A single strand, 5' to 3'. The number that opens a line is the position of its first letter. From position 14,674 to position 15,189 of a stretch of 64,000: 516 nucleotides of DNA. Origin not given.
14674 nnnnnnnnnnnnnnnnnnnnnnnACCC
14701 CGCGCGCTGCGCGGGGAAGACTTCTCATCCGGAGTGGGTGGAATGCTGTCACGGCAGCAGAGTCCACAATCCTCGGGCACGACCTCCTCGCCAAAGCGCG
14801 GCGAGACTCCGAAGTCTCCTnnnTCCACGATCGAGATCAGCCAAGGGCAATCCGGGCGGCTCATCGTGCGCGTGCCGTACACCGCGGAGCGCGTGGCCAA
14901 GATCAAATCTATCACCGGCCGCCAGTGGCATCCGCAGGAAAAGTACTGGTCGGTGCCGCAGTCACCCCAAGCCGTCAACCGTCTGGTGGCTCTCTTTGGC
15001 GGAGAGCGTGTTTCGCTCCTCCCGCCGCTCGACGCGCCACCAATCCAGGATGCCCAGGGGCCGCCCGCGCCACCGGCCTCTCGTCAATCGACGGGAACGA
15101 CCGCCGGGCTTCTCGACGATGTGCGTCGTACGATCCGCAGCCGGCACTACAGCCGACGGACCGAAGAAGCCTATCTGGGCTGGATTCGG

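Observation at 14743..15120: ~120-aa N-terminal extension on the integron integrase (S/P/T/Q-rich linker plus small basic domain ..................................)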

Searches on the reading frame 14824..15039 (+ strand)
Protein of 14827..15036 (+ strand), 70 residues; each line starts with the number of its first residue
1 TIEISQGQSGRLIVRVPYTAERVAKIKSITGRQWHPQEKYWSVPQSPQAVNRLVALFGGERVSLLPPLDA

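Call 15: search_protein_families(library=pfam, alignment_id=A1, max_evalue=1)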
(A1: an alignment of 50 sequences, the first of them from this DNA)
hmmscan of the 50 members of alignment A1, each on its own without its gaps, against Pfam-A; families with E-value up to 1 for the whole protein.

A. member 1, seq(72 aa): 2 families
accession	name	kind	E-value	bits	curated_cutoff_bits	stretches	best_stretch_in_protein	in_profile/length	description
PF07443.18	HARP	-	0.00088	19.2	25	1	15-44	3-32/55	HepA-related protein (HARP)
PF18974.5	DUF5710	-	0.1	12.8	26.5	1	12-46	1-32/44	Domain of unknown function (DUF5710)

B. families by the number of members that match (of 50 scanned): 8 families
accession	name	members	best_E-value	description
PF07443.18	HARP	36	0.00043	HepA-related protein (HARP)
PF18974.5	DUF5710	16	0.00051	Domain of unknown function (DUF5710)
PF12928.12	tRNA_int_end_N2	2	0.16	tRNA-splicing endonuclease subunit sen54 N-term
PF18909.5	dGTP_diPhyd_N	1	0.11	dATP/dGTP diphosphohydrolase, N-terminal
PF07431.17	DUF1512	1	0.12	Protein of unknown function (DUF1512) N-terminal domain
PF06052.18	3-HAO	1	0.15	3-hydroxyanthranilic acid dioxygenase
PF12357.13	PLD_C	1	0.16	Phospholipase D C terminal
PF09383.16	NIL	1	0.23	NIL domain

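Call 16: search_solved_structures(query=A1, max_evalue=10, show_alignments=3)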
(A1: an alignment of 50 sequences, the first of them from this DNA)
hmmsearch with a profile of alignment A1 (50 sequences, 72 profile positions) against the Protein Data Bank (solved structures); distinct sequences matched with E-value up to 10: 8.
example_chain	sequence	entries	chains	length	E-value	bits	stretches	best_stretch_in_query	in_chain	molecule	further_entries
4o66_A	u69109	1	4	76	0.097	15.5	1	11-44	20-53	SWI/SNF-related matrix-associated actin-dependent regulator of chromatin subfamily A-like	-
2e5o_A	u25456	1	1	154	0.76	12.7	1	13-42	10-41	Activating signal cointegrator 1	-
8yxw_A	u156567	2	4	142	0.93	12.4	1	13-42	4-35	Activating signal cointegrator 1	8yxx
8yew_A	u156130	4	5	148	1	12.2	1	13-42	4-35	Activating signal cointegrator 1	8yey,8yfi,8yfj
6fas_A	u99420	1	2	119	1.1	12.1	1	26-42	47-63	B3 domain-containing transcription repressor VAL1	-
9kyk_A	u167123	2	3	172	1.2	12.1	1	13-42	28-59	Activating signal cointegrator 1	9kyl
5yzy_C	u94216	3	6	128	1.2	12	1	26-42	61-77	B3 domain-containing transcription repressor VAL1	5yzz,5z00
6j9a_A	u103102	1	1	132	1.3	12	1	26-42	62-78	B3 domain-containing transcription repressor VAL1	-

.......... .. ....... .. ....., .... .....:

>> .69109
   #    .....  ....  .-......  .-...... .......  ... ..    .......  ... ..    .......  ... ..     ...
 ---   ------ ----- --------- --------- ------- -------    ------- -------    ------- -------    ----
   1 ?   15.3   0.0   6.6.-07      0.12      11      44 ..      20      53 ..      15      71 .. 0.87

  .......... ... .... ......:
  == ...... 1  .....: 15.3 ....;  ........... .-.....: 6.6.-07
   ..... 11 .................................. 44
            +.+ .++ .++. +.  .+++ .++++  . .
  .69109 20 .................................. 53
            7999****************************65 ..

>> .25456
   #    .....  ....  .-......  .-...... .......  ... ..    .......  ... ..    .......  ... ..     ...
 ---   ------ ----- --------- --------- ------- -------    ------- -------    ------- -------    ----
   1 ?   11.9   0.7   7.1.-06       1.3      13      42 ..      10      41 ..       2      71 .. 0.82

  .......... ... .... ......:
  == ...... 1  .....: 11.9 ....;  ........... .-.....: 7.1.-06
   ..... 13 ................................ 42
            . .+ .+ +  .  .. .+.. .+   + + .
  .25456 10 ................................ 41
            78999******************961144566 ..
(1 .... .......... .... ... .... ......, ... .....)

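Call 19: predict_structure(alignment_id=A1)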
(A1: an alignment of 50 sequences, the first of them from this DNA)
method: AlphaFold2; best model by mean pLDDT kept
length: 72 residues; sequences in the alignment: 50
mean_pLDDT: 83.3   pTM: 0.67
mean pLDDT of the five models: 83.3, 82.3, 82.1, 80.8, 80.1
residues with pLDDT >= 90: 7; 70-90: 58; 50-70: 4; < 50: 3
segments of 3 or more residues with pLDDT < 50: 70-72
pLDDT, mean of each block of 10 residues (from residue 1): 84 88 88 88 88 84 73 44
secondary structure, 60 per line:
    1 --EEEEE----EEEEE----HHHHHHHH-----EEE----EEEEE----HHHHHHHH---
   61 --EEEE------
elements in order: E3-7 E12-16 H21-28 E34-36 E41-45 H50-57 E63-66

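Call 22: search_protein_representatives(alignment_id=A1)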
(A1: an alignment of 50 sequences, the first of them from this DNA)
Query: 50 sequences, 72 profile positions. Proteins with E-value up to 0.001 (for the whole library): 2839; up to 1e-10: 763; up to 1e-30: 9. The best 150 are listed.
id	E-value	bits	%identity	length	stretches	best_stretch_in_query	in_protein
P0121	4.2e-35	135.3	-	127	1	1-72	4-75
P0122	2.3e-33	129.7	-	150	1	1-72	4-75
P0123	5.7e-33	128.4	-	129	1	2-72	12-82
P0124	9.4e-33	127.7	-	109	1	1-72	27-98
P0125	1.1e-32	127.6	-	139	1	2-71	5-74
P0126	4.8e-32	125.5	-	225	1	2-72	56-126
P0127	6.9e-32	125.0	-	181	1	2-72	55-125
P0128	1.1e-31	124.4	-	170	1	2-70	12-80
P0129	3.3e-31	122.8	-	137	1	2-71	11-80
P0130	2.0e-30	120.3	-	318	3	4-63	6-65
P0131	2.3e-30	120.1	-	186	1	2-71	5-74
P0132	5.3e-30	118.9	-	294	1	3-70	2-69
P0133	6.1e-30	118.7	-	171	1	2-71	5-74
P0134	1.2e-29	117.8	-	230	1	2-71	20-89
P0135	1.3e-29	117.7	-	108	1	1-70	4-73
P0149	9.4e-28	111.7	-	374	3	3-68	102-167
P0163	2.7e-26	107.0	-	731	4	3-61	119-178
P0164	2.8e-26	107.0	-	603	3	2-60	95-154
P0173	2.6e-25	103.9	-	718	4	6-69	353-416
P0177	7.5e-25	102.4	-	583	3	2-62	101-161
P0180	1.2e-24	101.8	-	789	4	8-60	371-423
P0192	4.9e-24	99.8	-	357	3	2-58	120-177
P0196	2.6e-23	97.5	-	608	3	9-63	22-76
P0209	1.9e-22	94.8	-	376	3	3-58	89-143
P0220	6.0e-22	93.1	-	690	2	13-62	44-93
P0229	2.1e-21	91.4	-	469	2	12-60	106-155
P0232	5.1e-21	90.1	-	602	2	2-57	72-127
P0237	9.7e-21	89.2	-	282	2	10-60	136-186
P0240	1.3e-20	88.8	-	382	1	2-70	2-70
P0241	1.7e-20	88.5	-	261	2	3-70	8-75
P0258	1.7e-19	85.3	-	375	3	9-47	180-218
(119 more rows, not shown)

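Call 23: search_protein_families(library=pfam, proteins=[P0130, P0149, P0163, P0164, P0173, P0177, P0180, P0196, P0220, P0229], max_evalue=0.01)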
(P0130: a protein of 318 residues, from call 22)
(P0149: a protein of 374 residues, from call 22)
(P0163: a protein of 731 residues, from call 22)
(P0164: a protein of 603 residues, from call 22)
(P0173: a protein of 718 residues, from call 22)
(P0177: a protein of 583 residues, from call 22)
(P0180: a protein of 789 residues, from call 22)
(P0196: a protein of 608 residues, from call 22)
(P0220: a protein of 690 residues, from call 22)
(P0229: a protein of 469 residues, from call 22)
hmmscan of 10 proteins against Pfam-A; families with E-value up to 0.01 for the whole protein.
P0130 (318 aa): 1 family
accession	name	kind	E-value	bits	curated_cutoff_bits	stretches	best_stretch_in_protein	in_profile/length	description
PF07443.18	HARP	-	0.0023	17.9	25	0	208-230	11-33/55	HepA-related protein (HARP)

P0149 (374 aa): 1 family
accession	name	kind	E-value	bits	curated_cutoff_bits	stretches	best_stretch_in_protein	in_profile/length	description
PF07443.18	HARP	-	1.4e-05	25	25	0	18-49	2-33/55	HepA-related protein (HARP)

P0163 (731 aa): 2 families
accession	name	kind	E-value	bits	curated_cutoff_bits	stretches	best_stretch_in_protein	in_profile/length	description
PF00589.27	Phage_integrase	-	3e-37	128.5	27.1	1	556-716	2-170/172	Phage integrase family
PF13495.12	Phage_int_SAM_4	-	3e-16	60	27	1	466-537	10-81/85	Phage integrase, N-terminal SAM-like domain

P0164 (603 aa): 2 families
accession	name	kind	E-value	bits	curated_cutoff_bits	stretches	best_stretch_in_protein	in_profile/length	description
PF00589.27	Phage_integrase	-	5.5e-44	150.4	27.1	1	428-589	2-171/172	Phage integrase family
PF13495.12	Phage_int_SAM_4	-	3.7e-12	46.9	27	1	333-410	5-82/85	Phage integrase, N-terminal SAM-like domain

P0173 (718 aa): 2 families
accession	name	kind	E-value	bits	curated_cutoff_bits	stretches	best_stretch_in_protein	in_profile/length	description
PF00589.27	Phage_integrase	-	2.7e-35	122.1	27.1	1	543-702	2-169/172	Phage integrase family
PF13495.12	Phage_int_SAM_4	-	8.2e-13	49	27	1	447-525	4-82/85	Phage integrase, N-terminal SAM-like domain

P0177 (583 aa): 6 families
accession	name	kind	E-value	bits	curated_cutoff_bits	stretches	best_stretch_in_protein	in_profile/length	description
PF00589.27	Phage_integrase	-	1.1e-29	103.9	27.1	1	451-582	3-142/172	Phage integrase family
PF13495.12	Phage_int_SAM_4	-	1.3e-19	70.9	27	1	355-432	5-82/85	Phage integrase, N-terminal SAM-like domain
PF02899.23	Phage_int_SAM_1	-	5.2e-07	30.3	22.3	1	356-427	5-78/83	Phage integrase, N-terminal SAM-like domain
PF13102.12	Phage_int_SAM_5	-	6.6e-06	26.9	22.3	1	363-432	16-86/98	Phage integrase SAM-like domain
PF07443.18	HARP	-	0.001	19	25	0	278-298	11-31/55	HepA-related protein (HARP)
PF05851.16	Lentivirus_VIF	-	0.0023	17.4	25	0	23-59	43-80/251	Lentivirus virion infectivity factor (VIF)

P0180 (789 aa): 2 families
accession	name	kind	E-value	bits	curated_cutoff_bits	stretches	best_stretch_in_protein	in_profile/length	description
PF00589.27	Phage_integrase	-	6.5e-33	114.4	27.1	1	616-773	4-169/172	Phage integrase family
PF13495.12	Phage_int_SAM_4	-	4.6e-12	46.6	27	1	518-596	4-82/85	Phage integrase, N-terminal SAM-like domain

P0196 (608 aa): 4 families
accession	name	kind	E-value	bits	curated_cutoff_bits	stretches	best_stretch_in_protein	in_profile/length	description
PF00589.27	Phage_integrase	-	2.2e-42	145.2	27.1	1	432-592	2-170/172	Phage integrase family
PF07443.18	HARP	-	8.6e-08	32.1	25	0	164-194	2-32/55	HepA-related protein (HARP)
PF13495.12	Phage_int_SAM_4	-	2e-07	31.8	27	1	342-413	9-81/85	Phage integrase, N-terminal SAM-like domain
PF02899.23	Phage_int_SAM_1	-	0.00015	22.5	22.3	1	340-408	6-77/83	Phage integrase, N-terminal SAM-like domain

P0220 (690 aa): 5 families
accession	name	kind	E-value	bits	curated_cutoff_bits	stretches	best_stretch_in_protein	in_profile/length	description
PF00176.29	SNF2-rel_dom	-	1.9e-26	93.3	24.9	1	231-467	2-250/290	SNF2-related domain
PF00271.37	Helicase_C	-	2.1e-11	44.5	23.5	1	540-633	14-109/110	Helicase conserved C-terminal domain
PF07443.18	HARP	-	5e-07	29.6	25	1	135-166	4-35/55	HepA-related protein (HARP)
PF00270.35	DEAD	-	2.5e-06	27.8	26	1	231-376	4-161/167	DEAD/DEAH box helicase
PF04851.21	ResIII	-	0.005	17.2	22.5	0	240-375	22-162/164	Type III restriction enzyme, res subunit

P0229 (469 aa): 3 families
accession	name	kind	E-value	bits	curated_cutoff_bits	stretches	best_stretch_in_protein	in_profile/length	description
PF00589.27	Phage_integrase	-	6e-43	147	27.1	1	293-454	1-170/172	Phage integrase family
PF13495.12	Phage_int_SAM_4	-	5.2e-19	68.9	27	1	198-276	4-82/85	Phage integrase, N-terminal SAM-like domain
PF02899.23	Phage_int_SAM_1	-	0.0033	18.1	22.3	0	207-270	13-77/83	Phage integrase, N-terminal SAM-like domain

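Call 31: find_related_loci(query=A1, collection=genome_contigs, flank=6000)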
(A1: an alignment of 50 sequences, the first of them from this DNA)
Query A1 (72 aa) in genome_contigs; peptide patterns used: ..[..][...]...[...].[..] (x = any residue, [..] = any of these).
118 stretches matched a pattern; 96 encode a relative of the query (tblastn E <= 1e-3); the best 80 are kept; 80 distinct loci.
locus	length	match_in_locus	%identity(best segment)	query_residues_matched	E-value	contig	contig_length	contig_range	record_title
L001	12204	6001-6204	62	2-69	2e-24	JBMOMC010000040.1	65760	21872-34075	MAG: Nitrospirota bacterium isolate Betzabe_MAG040 MAG040_40, whole genome shotgun sequence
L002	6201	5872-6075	59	3-70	2e-23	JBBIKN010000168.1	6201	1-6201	MAG: Nitrospira sp. isolate QH2F170213_bin_187 NODE_4627_length_6201_cov_20.073218, whole genome shotgun sequence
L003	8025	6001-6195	58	1-65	6e-23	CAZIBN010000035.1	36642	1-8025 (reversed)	MAG TPA_asm: uncultured Elusimicrobia sp. isolate binchicken_co186_163 genome assembly, contig: NODE_1150_length_36642_c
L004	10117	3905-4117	54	1-71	6e-23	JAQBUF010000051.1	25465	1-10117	MAG: Nitrospirae bacterium isolate casp150-mb.14 NODE_5139_length_25465_cov_0.598242, whole genome shotgun sequence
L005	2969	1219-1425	55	1-69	9e-23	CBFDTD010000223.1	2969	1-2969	MAG TPA_asm: uncultured bacterium isolate SRR6823440_binner13_Refined_23 genome assembly, contig: ERZ650341.24796, whole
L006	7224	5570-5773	56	2-69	1e-22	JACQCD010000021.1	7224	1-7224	MAG: Nitrospirae bacterium isolate NC_groundwater_959_Pr1_S-0.2um_63_21 Montesol18-Sp2_coassembly_scaffold_269808, whole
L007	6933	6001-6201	57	3-69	1e-22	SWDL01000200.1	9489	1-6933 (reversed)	MAG: Nitrospira sp. isolate RSF151 Nitrospira_sp_RSF151_87, whole genome shotgun sequence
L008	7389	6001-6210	56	1-70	9e-23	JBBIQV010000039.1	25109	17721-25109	MAG: Nitrospiraceae bacterium isolate PGF172224_bin_334 NODE_734_length_25109_cov_8.191347, whole genome shotgun sequenc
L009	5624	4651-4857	54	3-71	2e-22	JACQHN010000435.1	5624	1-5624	MAG: Nitrospira defluvii isolate NC_groundwater_1100_Ag_S2p5_58_36 S_2p5_S6_coassembly_k141_3952869, whole genome shotgu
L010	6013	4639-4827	59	1-63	3e-22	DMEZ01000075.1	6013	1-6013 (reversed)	MAG TPA_asm: Elusimicrobia bacterium isolate UBA9639 contig_15326, whole genome shotgun sequence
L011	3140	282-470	59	3-65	5e-22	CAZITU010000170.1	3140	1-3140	MAG TPA_asm: uncultured Nitrospirales bacterium isolate binchicken_co21_455 genome assembly, contig: NODE_56252_length_3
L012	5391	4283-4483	57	3-69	6e-22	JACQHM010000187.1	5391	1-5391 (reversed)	MAG: Candidatus Methylomirabilota bacterium isolate NC_groundwater_1099_Ag_S2p5_61_69 S_2p5_S6_coassembly_k141_3256473,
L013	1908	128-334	57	3-71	7e-22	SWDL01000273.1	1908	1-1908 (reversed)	MAG: Nitrospira sp. isolate RSF151 Nitrospira_sp_RSF151_425, whole genome shotgun sequence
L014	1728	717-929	52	1-71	9e-22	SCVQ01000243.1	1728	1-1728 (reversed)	MAG: Nitrospirae bacterium isolate GW928_bin.19 GW928_bin.19-19305-1, whole genome shotgun sequence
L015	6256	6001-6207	51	1-69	8e-22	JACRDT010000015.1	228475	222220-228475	MAG: Elusimicrobia bacterium isolate NC_groundwater_1679_Pr3_B-0.1um_69_72 SR-2_scaffold_141_1015313, whole genome shotg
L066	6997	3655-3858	40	2-69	2e-15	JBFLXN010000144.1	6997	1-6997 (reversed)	MAG: Candidatus Edwardsbacteria bacterium isolate MAG059 MAG059_144, whole genome shotgun sequence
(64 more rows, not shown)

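Call 42: fold_search(model_id=the predicted structure, library=pdb)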
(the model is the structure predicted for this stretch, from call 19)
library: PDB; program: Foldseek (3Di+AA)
matches with E <= 10: 627; with E <= 0.001: 0
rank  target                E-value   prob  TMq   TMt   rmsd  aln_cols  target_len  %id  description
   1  9kq4_A                6.2e-02  0.94  0.51  0.15   3.3        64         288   19  The structure of YcfC from Erwinia amylovora as a C-S lyase (released 2025-10-01)
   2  4o66_A                6.7e-02  0.77  0.44  0.47   8.2        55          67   22  Crystal Structure of SMARCAL1 HARP substrate recognition domain (released 2014-05-14)
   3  4o66_C                8.3e-02  0.72  0.44  0.45   8.2        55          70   22  Crystal Structure of SMARCAL1 HARP substrate recognition domain (released 2014-05-14)
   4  7kld_B                8.9e-02  0.30  0.35  0.27   6.9       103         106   10  Crystal Structure of an Essential Ribosomal Processing Protease Prp from S. aureus in complex with a covalently linked (released 2021-09-01)
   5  5tnu_B                9.5e-02  0.87  0.50  0.11   3.6        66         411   12  S. tokodaii XPB II crystal structure at 3.0 Angstrom resolution (released 2017-11-01)
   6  7kld_A                1.1e-01  0.35  0.38  0.31   6.7        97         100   10  Crystal Structure of an Essential Ribosomal Processing Protease Prp from S. aureus in complex with a covalently linked (released 2021-09-01)
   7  5tnu_A                1.2e-01  0.87  0.51  0.10   3.6        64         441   12  S. tokodaii XPB II crystal structure at 3.0 Angstrom resolution (released 2017-11-01)
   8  9bln_W                1.4e-01  0.35  0.40  0.37   4.6        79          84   14  The structure of human Pdcd4 bound to the 40S-eIF4A-eIF3-eIF1 complex (released 2024-09-04)
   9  6p4f_C                1.8e-01  0.77  0.51  0.11   3.6        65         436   12  Crystal structure of the XPB-Bax1-forked DNA ternary complex (released 2020-06-17)
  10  2fz4                  1.9e-01  0.75  0.51  0.21   3.2        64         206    8  Crystal Structure of the N-terminal half of Archaeoglobus Fulgidus XPB (released 2006-04-18)
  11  8xkv_B                1.9e-01  0.23  0.36  0.05   4.0        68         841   15  Cryo-EM structure of the Ycf2-FtsHi motor complex from Arabidopsis in Apo state (released 2024-09-11)
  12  9kq4_B                2.6e-01  0.77  0.51  0.15   2.7        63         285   19  The structure of YcfC from Erwinia amylovora as a C-S lyase (released 2025-10-01)
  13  5jlt_C                3.0e-01  0.75  0.55  0.38   2.7        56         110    9  The crystal structure of the bacteriophage T4 MotA C-terminal domain in complex with dsDNA reveals a novel protein-DNA (released 2017-05-03)
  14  6p4w_A                3.2e-01  0.60  0.50  0.10   3.7        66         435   12  XPB helicase in a complex with truncated Bax1 from Sulfurisphaera tokodaii at 2.96 Angstrom resolution (released 2020-06-03)
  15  5jb3_1                3.2e-01  0.30  0.43  0.40   4.7        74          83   15  Cryo-EM structure of a full archaeal ribosomal translation initiation complex in the P-REMOTE conformation (released 2016-11-30)
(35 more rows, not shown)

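Call 64: search_protein_families(library=pfam, proteins=[P0232, P0209, P0258, P0237, P0241, L066:3649-4755:+, P0240, P0192], max_evalue=0.01)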
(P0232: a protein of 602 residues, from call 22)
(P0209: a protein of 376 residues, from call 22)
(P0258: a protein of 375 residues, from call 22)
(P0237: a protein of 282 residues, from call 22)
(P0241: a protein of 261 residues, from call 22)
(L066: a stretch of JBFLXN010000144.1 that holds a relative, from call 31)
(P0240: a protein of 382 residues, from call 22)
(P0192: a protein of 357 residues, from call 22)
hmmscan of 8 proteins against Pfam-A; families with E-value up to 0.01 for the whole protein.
P0232 (602 aa): 4 families
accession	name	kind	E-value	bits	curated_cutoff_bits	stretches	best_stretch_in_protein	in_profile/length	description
PF00176.29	SNF2-rel_dom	-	4.4e-33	115.1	24.9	1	176-429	20-273/290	SNF2-related domain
PF00271.37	Helicase_C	-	1.3e-12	48.3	23.5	1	442-543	6-110/110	Helicase conserved C-terminal domain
PF04851.21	ResIII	-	6.8e-09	36.3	22.5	1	174-311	24-163/164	Type III restriction enzyme, res subunit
PF07443.18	HARP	-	2.7e-07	30.5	25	0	13-43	3-33/55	HepA-related protein (HARP)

P0209 (376 aa): 1 family
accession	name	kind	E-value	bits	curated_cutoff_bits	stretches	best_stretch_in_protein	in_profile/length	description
PF07443.18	HARP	-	1.9e-10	40.5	25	2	99-134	1-36/55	HepA-related protein (HARP)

P0258 (375 aa): 1 family
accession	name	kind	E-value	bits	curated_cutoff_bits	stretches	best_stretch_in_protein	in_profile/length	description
PF07443.18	HARP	-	9.9e-12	44.7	25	1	102-135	1-34/55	HepA-related protein (HARP)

P0237 (282 aa): 2 families
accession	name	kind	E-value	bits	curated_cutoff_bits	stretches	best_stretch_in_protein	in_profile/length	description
PF13495.12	Phage_int_SAM_4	-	0.0029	18.4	27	1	230-277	4-51/85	Phage integrase, N-terminal SAM-like domain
PF07443.18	HARP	-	0.0039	17.1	25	0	26-50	9-33/55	HepA-related protein (HARP)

P0241 (261 aa): 1 family
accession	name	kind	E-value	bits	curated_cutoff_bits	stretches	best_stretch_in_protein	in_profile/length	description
PF07443.18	HARP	-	0.007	16.3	25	0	139-168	2-30/55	HepA-related protein (HARP)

L066:3649-4755:+ (369 aa): 4 families
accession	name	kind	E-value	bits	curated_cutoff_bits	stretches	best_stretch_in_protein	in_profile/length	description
PF00589.27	Phage_integrase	-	1.7e-43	148.8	27.1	1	185-345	2-169/172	Phage integrase family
PF13495.12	Phage_int_SAM_4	-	1e-19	71.1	27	1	88-165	2-80/85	Phage integrase, N-terminal SAM-like domain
PF02899.23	Phage_int_SAM_1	-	0.00026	21.7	22.3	1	98-161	12-77/83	Phage integrase, N-terminal SAM-like domain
PF07443.18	HARP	-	0.0019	18.1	25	0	15-46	2-33/55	HepA-related protein (HARP)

P0240 (382 aa): 2 families
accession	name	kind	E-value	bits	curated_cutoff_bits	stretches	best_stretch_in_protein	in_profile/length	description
PF00589.27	Phage_integrase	-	2.4e-43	148.3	27.1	1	188-348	3-170/172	Phage integrase family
PF13495.12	Phage_int_SAM_4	-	2.4e-12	47.5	27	1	91-169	3-82/85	Phage integrase, N-terminal SAM-like domain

P0192 (357 aa): 1 family
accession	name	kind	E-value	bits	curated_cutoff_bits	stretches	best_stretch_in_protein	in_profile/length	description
PF07443.18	HARP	-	0.0015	18.5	25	1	40-70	2-32/55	HepA-related protein (HARP)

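Call 65: search_protein_families(library=phrogs, proteins=[window:14827-15036:+, P0220, P0196], max_evalue=0.01)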
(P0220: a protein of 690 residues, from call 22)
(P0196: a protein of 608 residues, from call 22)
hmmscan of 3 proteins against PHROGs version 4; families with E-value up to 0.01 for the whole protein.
window:14827-15036:+ (70 aa): 0 families

P0220 (690 aa): 5 families
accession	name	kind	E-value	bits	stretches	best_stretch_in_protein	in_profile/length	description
phrog_62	-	DNA, RNA and nucleotide metabolism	3.8e-105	353.9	1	172-675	674-1139/1881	DNA helicase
phrog_29996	-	unknown function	3.8e-25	89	2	574-669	1069-1164/1189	-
phrog_1685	-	unknown function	7.2e-08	31.1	1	582-665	1462-1545/2278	-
phrog_11354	-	unknown function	2.6e-06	28.1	1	586-663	21-99/116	-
phrog_11801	-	other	0.00018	19.8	1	227-292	867-936/2269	DNA methyltransferase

P0196 (608 aa): 7 families
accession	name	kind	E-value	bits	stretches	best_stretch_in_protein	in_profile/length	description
phrog_1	-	integration and excision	3.1e-46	159.9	1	348-604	183-449/611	integrase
phrog_216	-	integration and excision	6.6e-44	151.2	1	428-599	51-233/301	integrase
phrog_7685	-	integration and excision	1.6e-13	51.8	1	493-604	129-237/240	integrase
phrog_7269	-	integration and excision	8.3e-12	45.9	1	549-600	28-79/89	integrase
phrog_35951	-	unknown function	0.00032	22.1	1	543-604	16-76/97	-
phrog_23271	-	unknown function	0.0004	21.3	1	549-591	9-51/67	-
phrog_5830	-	integration and excision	0.00079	19.7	1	433-511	112-192/318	integrase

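Call 68: search_dna_similar(query=window:14827-15036:+, collection=plasmids, mode=protein, max_evalue=0.01, max_rows=15)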
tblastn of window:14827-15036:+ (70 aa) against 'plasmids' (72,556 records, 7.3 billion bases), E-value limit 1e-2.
No match.
